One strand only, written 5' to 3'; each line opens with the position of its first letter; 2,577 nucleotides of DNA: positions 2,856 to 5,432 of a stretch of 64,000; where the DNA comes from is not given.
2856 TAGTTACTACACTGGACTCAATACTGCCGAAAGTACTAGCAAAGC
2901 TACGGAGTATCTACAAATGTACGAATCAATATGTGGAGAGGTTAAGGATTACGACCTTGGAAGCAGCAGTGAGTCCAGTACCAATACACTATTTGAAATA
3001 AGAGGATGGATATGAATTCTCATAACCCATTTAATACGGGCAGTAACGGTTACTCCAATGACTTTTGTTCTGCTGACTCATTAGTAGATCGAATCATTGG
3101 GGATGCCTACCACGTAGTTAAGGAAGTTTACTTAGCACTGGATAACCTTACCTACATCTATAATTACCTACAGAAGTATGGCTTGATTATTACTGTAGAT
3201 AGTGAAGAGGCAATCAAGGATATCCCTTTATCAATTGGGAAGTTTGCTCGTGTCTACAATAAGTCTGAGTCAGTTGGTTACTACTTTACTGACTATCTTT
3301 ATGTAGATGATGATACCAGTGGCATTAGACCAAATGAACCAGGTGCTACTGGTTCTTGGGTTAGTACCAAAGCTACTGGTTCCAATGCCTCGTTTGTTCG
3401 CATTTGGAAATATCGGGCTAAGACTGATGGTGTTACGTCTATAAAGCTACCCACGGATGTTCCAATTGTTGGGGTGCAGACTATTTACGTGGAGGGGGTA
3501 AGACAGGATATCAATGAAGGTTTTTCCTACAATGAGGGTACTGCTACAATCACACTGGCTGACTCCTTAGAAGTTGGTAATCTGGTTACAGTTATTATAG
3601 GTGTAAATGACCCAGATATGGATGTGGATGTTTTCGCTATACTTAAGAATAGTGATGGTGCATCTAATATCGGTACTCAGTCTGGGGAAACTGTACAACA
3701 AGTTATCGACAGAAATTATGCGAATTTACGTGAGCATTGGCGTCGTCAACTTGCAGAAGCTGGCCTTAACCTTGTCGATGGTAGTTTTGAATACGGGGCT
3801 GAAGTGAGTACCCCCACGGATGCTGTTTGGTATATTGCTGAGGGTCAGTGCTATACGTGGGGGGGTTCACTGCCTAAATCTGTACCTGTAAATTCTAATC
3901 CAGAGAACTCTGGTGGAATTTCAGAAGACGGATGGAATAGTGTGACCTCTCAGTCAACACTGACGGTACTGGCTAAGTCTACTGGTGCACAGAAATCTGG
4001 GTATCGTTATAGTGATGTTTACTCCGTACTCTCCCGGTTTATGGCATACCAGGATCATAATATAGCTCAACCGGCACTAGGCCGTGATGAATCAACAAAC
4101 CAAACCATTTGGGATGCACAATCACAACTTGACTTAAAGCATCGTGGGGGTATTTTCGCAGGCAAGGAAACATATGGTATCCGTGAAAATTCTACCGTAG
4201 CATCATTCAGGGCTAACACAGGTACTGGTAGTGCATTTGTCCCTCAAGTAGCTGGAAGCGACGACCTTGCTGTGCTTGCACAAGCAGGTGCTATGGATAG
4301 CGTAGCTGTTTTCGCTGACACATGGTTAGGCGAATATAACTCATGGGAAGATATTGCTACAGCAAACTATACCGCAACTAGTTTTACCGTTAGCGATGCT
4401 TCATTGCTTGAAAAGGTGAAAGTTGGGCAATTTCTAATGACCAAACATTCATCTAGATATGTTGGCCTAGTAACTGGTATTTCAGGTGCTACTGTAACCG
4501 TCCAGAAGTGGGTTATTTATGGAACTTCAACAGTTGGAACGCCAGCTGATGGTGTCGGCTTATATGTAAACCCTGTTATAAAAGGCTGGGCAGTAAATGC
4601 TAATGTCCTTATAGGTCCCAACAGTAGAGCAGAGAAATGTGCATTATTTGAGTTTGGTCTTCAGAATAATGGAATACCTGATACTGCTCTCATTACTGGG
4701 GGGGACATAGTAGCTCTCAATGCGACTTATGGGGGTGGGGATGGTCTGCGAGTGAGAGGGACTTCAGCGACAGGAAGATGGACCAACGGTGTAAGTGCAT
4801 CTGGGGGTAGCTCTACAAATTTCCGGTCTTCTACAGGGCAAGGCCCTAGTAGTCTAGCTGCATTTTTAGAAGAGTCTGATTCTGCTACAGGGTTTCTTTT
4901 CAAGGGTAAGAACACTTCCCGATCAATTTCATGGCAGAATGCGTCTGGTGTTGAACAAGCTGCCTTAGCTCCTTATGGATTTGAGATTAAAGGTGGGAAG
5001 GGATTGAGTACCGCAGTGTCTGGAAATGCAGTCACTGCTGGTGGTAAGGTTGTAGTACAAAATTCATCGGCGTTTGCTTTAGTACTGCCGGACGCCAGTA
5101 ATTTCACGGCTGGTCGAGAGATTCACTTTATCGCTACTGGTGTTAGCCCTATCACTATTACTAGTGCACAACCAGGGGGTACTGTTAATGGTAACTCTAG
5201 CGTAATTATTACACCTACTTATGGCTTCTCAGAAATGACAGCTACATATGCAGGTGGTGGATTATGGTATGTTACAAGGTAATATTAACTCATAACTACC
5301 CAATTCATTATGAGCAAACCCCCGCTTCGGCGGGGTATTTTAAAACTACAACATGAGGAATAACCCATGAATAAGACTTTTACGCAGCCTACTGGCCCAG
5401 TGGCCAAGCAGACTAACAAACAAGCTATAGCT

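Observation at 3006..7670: Two consecutive large tail fibre/spike genes, the second a pectate-lyase-fold depolymerase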

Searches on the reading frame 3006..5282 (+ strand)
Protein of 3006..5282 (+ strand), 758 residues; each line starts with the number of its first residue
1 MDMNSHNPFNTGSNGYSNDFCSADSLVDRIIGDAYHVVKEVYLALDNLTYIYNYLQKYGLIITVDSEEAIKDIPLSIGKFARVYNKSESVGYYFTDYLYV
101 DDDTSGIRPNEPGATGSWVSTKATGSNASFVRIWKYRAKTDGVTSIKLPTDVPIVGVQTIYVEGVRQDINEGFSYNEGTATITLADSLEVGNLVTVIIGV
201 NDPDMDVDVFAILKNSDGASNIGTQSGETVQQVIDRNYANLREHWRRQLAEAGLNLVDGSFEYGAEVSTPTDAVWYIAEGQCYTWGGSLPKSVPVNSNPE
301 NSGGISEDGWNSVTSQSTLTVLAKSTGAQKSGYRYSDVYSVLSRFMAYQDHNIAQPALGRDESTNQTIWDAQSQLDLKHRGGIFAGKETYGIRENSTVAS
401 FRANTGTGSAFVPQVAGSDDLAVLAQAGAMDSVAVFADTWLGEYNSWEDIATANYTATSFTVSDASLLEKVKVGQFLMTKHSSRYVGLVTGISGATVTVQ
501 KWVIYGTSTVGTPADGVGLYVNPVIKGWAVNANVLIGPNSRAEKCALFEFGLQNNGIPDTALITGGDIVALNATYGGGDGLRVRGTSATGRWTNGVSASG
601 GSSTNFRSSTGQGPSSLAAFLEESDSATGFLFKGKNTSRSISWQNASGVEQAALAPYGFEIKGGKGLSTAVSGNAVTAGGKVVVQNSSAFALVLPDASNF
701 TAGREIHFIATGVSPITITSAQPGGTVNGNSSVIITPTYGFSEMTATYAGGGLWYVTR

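Call 6: search_protein_families(library=pfam, proteins=[window:3006-5282:+], max_evalue=0.1)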
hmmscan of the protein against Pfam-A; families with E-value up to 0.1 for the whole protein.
window:3006-5282:+ (758 aa): 1 family
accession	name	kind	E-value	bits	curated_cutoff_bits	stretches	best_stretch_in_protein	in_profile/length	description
PF18668.6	Tail_spike_N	-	3.6e-10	40.2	25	1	260-314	15-69/70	Tail spike TSP1/Gp66 receptor binding N-terminal domain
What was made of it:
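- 3696..3995 (+): RBP1 aa ~231-330: Tail_spike_N (TSP1/gp66-type) domain with a preceding helix. It is part of the branching platform and is shared with Ackermannviridae-like and other large phages. Pfam PF18668, aa 260-314, E 3.6e-10, above the cut-off (call 6).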

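Call 7: search_protein_families(library=phrogs, proteins=[window:3006-5282:+], max_evalue=0.01)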
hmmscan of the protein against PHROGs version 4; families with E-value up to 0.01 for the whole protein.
window:3006-5282:+ (758 aa): 19 families
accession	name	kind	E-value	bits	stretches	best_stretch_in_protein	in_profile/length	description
phrog_12242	-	tail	6.7e-51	175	1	3-197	1-203/1048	tail protein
phrog_34575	-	tail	5.2e-22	78.9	1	234-342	50-162/715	tail spike protein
phrog_26143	-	head and packaging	1.2e-21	77.6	1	130-344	108-305/976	virion structural protein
phrog_28781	-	tail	1.6e-16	60.6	1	233-316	51-134/644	tail spike protein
phrog_16586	-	tail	1.3e-13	50.9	1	205-317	87-202/963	tail fiber protein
phrog_17312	-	tail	2.2e-13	50.4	1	133-238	189-292/792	tail protein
phrog_7992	-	tail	5.5e-13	49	1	258-380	427-546/1163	tail spike protein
phrog_21878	-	tail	7.4e-11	41.8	1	257-331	54-127/810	tail fiber protein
phrog_9383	-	tail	9.1e-11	42.1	1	125-199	261-335/1056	tail protein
phrog_14879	-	tail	2.5e-10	40.5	1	173-315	24-149/642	tail fiber protein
phrog_36390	-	tail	4.6e-10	39.1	2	258-342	426-508/1048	tail spike protein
phrog_15455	-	tail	1.9e-08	34.3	1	257-333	51-127/652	tail fiber protein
phrog_20877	-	unknown function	6.6e-08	31.6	1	222-328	1-107/1161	-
phrog_6518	-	tail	7.2e-07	28.6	1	255-345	207-297/793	tail fiber protein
phrog_25325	-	tail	1.2e-05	24.9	1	256-329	52-121/631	tail spike protein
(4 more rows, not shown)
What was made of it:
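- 3006..3695 (+): RBP1 aa 1-~230: virion-binding anchor plus the first gp10-like beta domains. The likely true start codon is at 3012. PHROG 12242 'tail protein', aa 3-197, E 6.7e-51 (call 7).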

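Call 8: search_solved_structures(query=window:3006-5282:+, max_evalue=1, show_alignments=2)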
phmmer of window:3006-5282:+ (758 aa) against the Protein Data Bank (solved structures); distinct sequences matched with E-value up to 1: 11.
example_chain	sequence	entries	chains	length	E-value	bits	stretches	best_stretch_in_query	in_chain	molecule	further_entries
9d80_D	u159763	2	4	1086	5.1e-42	147.4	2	1-197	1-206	Tail fiber protein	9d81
9d83_D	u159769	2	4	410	2.2e-34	122.2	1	23-204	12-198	Gp49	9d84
8x8m_A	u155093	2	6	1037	3.7e-24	88.4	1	228-352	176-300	Probable tail spike protein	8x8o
24qj_A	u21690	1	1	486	5.4e-14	54.7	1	394-754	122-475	Tailspike depolymerase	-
9vvr_A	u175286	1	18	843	6.7e-08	34.6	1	248-323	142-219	Tail spike protein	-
9occ_G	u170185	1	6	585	2e-07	33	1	254-379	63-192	Putative tail protein gp13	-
9d84_A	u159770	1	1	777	5.3e-07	31.6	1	257-333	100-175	Gp48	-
9lna_A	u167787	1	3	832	3.7e-05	25.5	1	258-354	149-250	Tail fibers protein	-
5w6f_A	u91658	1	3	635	0.00015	23.5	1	257-316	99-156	tailspike protein 3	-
6nw9_A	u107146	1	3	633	0.00016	23.4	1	257-316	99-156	Tailspike protein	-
2q3g_A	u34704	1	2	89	0.82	11.2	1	654-687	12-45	PDZ and LIM domain protein 7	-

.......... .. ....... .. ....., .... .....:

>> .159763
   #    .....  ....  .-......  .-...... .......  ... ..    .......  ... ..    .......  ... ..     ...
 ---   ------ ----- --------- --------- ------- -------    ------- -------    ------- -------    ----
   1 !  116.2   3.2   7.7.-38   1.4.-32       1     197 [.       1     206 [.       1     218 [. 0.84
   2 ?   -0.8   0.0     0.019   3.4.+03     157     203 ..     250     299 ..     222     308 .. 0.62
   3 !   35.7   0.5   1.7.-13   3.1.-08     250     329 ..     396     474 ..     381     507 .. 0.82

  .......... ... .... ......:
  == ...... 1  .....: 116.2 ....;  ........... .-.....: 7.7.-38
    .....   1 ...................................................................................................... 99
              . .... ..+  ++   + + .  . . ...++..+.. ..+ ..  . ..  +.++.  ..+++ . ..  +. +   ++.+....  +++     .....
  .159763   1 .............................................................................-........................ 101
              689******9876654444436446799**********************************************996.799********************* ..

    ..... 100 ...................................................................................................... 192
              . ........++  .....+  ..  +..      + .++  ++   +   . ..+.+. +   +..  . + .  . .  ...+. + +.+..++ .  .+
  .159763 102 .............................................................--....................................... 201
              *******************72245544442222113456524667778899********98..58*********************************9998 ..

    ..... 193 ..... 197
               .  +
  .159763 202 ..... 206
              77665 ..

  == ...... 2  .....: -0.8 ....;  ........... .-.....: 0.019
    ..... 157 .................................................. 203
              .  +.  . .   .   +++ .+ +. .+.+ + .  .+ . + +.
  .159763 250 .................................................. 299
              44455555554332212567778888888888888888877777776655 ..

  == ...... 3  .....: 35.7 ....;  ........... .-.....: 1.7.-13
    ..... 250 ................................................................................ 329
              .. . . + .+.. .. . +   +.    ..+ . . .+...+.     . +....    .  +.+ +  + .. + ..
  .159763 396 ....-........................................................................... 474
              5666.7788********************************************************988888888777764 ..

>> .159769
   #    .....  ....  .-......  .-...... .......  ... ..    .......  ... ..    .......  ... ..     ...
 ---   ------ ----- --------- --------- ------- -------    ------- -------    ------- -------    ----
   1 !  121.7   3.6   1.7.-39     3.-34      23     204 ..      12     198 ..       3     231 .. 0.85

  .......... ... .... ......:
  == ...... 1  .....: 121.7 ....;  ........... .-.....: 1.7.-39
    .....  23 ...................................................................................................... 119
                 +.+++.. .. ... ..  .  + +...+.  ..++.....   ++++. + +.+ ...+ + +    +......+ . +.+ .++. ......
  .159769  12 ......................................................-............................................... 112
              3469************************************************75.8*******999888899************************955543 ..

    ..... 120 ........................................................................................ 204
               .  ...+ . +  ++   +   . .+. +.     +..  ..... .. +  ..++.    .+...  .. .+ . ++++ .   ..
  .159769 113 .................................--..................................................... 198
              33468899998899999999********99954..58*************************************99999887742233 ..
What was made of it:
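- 3006..3695 (+): PDB Moo19 gp82 (9d80_D) aa 1-197 and B2 gp49 (9d83_D) aa 23-204, E 5e-42 and 2e-34 (call 8).
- On Gamaleyavirus/G7C-type branched RBP complex: PDB 9d80_D E 5e-42 and 9d83_D E 2e-34 over aa 1-204 (call 8).
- RBP1 does carry the virion-binding and docking domains (calls 6, 8).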

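Call 11: find_homologous_proteins(query=window:3006-5282:+)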
Query window:3006-5282:+ (758 aa): 139 proteins with E <= 0.001 among 8000 candidates; the best 120 are listed.
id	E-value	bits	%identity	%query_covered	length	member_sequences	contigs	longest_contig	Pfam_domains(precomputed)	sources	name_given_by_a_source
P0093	0.0e+0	1536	92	100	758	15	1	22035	PF18668.7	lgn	-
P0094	0.0e+0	1026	77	81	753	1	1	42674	PF18668.7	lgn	-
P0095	1.6e-277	941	77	73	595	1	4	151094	PF18668.7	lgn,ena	-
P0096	6.4e-270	916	76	73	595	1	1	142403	PF18668.7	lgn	-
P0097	2.1e-263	894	66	83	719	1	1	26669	PF18668.7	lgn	-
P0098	6.0e-263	893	66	83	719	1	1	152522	PF18668.7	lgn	-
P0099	6.0e-263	893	66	83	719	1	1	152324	PF18668.7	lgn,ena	-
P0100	4.2e-233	794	70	71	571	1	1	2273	PF18668.7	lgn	-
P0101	4.1e-232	791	75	64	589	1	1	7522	PF18668.7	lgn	-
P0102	9.7e-214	730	78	56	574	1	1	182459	-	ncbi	ncbi:TPA: hypothetical protein ACRR0H_002534 [Klebsiella quasipneumoniae]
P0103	2.5e-213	729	78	56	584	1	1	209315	-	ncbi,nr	ncbi:hypothetical protein P2116_003795 [Klebsiella quasipneumoniae]|nr:hypothetical protein [Klebsie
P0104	6.3e-213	727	78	56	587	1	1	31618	-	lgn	-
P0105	4.7e-210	718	77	56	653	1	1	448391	-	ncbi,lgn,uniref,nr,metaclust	ncbi:hypothetical protein [Klebsiella quasipneumoniae]|uniref:hypothetical protein n=1 Tax=Klebsiell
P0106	5.4e-210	718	77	56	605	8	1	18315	-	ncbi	ncbi:TPA: hypothetical protein ACXRYT_005097 [Klebsiella pneumoniae]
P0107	6.6e-210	717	77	56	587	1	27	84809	-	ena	-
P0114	2.7e-161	557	75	44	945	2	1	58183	PF18668.7,PF27114.1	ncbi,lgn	-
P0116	4.4e-148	513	71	42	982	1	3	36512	PF18668.7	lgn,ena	-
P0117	3.9e-147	510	70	45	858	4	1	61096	PF18668.7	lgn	-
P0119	2.9e-127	444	65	41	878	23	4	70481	PF18668.7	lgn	-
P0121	2.8e-126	441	69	42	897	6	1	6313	PF18668.7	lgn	-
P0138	1.4e-115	406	62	43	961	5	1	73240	PF18668.7,PF13884.12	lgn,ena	-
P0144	7.1e-79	284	51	30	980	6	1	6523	PF18668.7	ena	-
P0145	5.3e-77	278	53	28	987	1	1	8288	PF18668.7,PF27114.1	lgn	-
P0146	1.9e-75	273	51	30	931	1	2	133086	PF18668.7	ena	-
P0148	3.6e-73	265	49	30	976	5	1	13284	PF18668.7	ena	-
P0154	2.1e-58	217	38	26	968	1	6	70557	PF18668.7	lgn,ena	-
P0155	2.2e-58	216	38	26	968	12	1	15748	PF18668.7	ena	-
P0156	3.1e-58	216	38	26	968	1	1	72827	PF18668.7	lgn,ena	-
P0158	6.1e-58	215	37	26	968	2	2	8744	PF18668.7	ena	-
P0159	2.1e-54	203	38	26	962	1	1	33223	PF18668.7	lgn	-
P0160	2.9e-54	203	37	26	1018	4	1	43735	PF18668.7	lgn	-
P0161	1.1e-53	201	38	26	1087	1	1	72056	PF18668.7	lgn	-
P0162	2.0e-53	200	37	26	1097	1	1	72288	PF18668.7,PF13472.13,PF00657.29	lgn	-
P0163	5.4e-53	199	51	27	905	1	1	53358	PF18668.7,PF27114.1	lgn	-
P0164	9.0e-52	195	38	26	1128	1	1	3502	PF18668.7,PF13884.12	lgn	-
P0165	6.6e-51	192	36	26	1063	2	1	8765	PF18668.7,PF13229.13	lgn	-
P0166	3.7e-50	189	36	26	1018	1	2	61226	PF18668.7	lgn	-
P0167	1.1e-49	188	51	24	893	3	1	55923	PF18668.7,PF13884.12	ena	-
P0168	4.4e-48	182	54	22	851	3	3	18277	PF18668.7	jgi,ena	-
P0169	1.9e-47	180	48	26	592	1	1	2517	PF18668.7,PF27114.1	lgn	-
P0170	2.4e-46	177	38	26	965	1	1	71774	PF18668.7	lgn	-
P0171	2.3e-45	173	73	16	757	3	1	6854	PF18668.7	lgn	-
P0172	2.6e-45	173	47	25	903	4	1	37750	PF18668.7,PF27114.1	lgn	-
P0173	7.5e-45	172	64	18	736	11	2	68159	PF18668.7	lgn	-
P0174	2.1e-44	170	66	17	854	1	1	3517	PF18668.7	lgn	-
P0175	3.2e-42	163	69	15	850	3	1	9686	PF18668.7,PF27114.1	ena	-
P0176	6.3e-42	162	49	22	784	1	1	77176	PF18668.7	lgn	-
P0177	3.7e-41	160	40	31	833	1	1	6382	PF18668.7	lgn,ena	-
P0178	2.1e-36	144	43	24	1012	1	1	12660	PF18668.7,PF13884.12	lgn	-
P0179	9.0e-34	135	66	15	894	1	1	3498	PF18668.7,PF27114.1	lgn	-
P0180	1.5e-30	124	46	22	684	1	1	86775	PF18668.7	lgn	-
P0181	4.8e-30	123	48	18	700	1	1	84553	PF18668.7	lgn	-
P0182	1.4e-29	121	40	26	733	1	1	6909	PF18668.7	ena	-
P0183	8.7e-29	119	48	19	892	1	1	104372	PF18668.7,PF27114.1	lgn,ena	-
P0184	1.3e-28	118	50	17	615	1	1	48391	PF18668.7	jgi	-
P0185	1.3e-28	118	49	17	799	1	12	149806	PF18668.7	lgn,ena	-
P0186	1.5e-28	118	57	13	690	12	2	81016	PF18668.7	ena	-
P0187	1.6e-28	118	45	22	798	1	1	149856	PF18668.7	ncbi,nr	ncbi:hypothetical protein LJIJOHLM_00121 [Escherichia phage KKP 3954]|nr:hypothetical protein LJIJOH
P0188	3.4e-28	117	53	15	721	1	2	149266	PF18668.7,PF13088.13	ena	-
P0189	1.7e-27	114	65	13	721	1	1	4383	PF18668.7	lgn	-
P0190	4.6e-27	113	52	15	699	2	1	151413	PF18668.7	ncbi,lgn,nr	ncbi:TPA: hypothetical protein NV660_003982 [Escherichia coli]|nr:hypothetical protein [Escherichia 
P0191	3.0e-26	110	53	14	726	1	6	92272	PF18668.7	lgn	-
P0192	2.6e-25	107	57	14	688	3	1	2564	PF18668.7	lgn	-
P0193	5.8e-25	106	60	11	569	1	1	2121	PF18668.7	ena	-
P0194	7.5e-25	106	55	13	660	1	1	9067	PF18668.7,PF12708.13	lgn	-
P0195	9.5e-25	105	70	10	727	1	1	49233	PF18668.7,PF13884.12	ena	-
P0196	1.0e-24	105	45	16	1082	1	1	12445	PF18668.7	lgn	-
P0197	1.3e-24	105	68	9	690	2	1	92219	PF18668.7,PF13088.13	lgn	-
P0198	2.6e-24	104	70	10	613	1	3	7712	PF18668.7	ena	-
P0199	4.1e-24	103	55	14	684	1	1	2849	PF18668.7,PF27114.1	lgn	-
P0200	4.2e-24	103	59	13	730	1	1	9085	PF18668.7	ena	-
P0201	4.4e-24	103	57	12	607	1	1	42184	PF18668.7,PF12708.13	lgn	-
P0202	6.7e-24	102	60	13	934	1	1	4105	PF18668.7,PF03160.21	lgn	-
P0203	1.1e-23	102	56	13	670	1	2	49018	PF18668.7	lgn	-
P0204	2.1e-23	101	65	10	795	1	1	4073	PF18668.7,PF13884.12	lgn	-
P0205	3.3e-23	100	58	11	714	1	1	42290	PF18668.7,PF12708.13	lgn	-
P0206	3.4e-23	100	52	15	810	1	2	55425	PF18668.7,PF13884.12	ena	-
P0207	3.8e-23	100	59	12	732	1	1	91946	PF18668.7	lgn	-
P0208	4.2e-23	100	57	11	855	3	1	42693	PF18668.7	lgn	-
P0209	1.1e-22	98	46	16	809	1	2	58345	PF18668.7,PF27114.1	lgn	-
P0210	2.0e-22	98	51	15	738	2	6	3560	PF18668.7,PF13472.13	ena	-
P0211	2.2e-22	97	56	13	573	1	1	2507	PF18668.7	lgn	-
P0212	2.5e-22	97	50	15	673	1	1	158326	PF18668.7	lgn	-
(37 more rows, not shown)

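Call 25: search_protein_families(library=ncbifam, proteins=[window:3006-5282:+], max_evalue=0.1)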
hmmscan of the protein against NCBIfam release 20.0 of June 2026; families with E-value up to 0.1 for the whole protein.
window:3006-5282:+ (758 aa): 0 families

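Call 28: search_solved_structures(query=A2, max_evalue=1, show_alignments=0)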
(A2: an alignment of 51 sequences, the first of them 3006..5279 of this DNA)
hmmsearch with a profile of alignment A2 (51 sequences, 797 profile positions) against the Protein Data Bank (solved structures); distinct sequences matched with E-value up to 1: 16.
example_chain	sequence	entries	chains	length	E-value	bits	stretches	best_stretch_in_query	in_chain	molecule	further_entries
9d80_D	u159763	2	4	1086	1.2e-94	321.9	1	5-353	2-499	Tail fiber protein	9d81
9d83_D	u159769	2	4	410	2.7e-64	221.6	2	19-200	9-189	Gp49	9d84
8x8m_A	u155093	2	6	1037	1.1e-27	100.5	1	238-429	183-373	Probable tail spike protein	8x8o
7xy1_A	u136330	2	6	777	5.8e-22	81.6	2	134-243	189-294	Tail fiber protein | phage type I tail fiber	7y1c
9occ_G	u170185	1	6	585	1.8e-14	56.8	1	246-712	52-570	Putative tail protein gp13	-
5w6f_A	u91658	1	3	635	2.4e-14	56.4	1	256-606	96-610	tailspike protein 3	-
6nw9_A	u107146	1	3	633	3.1e-14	56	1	256-605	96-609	Tailspike protein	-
5w6h_A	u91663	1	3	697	3.3e-14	55.9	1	256-663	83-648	tailspike protein 4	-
9lna_A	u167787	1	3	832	3.8e-14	55.7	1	250-356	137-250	Tail fibers protein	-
9d84_A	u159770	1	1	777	3.1e-13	52.7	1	256-764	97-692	Gp48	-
9vvr_A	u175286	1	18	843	3.6e-13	52.5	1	239-644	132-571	Tail spike protein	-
7rej_A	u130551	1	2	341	7e-11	44.9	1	127-201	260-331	Tailspike protein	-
7rfo_A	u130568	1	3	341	7e-11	44.9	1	127-201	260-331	Tailspike protein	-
4oj5_A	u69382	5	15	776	1.4e-10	44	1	256-383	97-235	Tailspike protein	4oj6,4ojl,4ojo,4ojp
9lc0_A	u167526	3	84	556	4e-05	25.9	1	6-46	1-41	60 kDa protein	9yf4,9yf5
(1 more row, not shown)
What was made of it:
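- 3006..3695 (+): CBA120 TSP4 N-terminal fragment (7rej) at profile positions 127-201 (call 28).
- On Gamaleyavirus/G7C-type branched RBP complex: CBA120 TSP4 1-335 (7rej) and Kp9 gp42 (7xy1) hits with the family profile (call 28).
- Moo19 gp82 E 5e-42, B2 gp49 E 2e-34, Pfam Tail_spike_N E 3.6e-10, CBA120 TSP4 N-terminal fragment (calls 6, 8, 28).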
